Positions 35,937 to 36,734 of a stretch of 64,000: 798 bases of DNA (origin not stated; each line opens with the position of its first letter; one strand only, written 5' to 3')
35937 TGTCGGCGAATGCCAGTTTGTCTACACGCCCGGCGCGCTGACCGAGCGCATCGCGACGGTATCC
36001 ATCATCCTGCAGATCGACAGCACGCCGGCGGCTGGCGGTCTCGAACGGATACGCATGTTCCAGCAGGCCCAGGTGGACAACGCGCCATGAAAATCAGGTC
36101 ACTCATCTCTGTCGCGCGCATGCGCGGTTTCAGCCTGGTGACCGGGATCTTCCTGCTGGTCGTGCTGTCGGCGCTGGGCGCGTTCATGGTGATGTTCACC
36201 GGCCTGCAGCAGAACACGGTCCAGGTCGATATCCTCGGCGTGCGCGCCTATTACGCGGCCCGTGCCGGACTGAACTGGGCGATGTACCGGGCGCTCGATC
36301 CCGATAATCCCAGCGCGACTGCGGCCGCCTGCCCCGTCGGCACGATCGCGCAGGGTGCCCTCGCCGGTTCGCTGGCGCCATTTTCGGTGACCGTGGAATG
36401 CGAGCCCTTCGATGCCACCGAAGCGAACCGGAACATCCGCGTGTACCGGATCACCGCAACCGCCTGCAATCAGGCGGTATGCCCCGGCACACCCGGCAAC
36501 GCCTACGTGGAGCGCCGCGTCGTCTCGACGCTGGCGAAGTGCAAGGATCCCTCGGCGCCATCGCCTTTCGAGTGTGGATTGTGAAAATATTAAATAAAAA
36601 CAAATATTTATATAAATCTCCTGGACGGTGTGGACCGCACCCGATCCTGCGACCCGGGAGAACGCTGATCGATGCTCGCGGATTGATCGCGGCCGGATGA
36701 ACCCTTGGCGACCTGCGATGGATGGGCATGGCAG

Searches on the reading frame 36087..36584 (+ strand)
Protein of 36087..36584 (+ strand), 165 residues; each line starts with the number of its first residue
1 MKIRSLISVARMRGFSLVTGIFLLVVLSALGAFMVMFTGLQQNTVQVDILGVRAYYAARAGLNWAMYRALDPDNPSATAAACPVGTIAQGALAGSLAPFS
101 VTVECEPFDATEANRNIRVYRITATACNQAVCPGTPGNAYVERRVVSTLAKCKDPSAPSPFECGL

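Call 55: find_encoding_contigs(protein=window:36087-36584:+, flank=10000, max_places=10)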
Protein window:36087-36584:+ (165 aa): 1 contig read that carries it; 1 place shown.
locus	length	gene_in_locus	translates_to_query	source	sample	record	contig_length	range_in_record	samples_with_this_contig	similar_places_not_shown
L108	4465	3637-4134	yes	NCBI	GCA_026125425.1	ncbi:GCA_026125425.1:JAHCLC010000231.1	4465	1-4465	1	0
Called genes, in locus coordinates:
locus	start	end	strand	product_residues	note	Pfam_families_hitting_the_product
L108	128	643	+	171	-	PF07963:N_methyl (weak)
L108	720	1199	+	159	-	PF07963:N_methyl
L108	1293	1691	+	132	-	PF07963:N_methyl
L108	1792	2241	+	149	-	PF07963:N_methyl (weak)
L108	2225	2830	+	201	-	PF07963:N_methyl (weak)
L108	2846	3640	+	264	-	PF07963:N_methyl (weak)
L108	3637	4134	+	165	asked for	-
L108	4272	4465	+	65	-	?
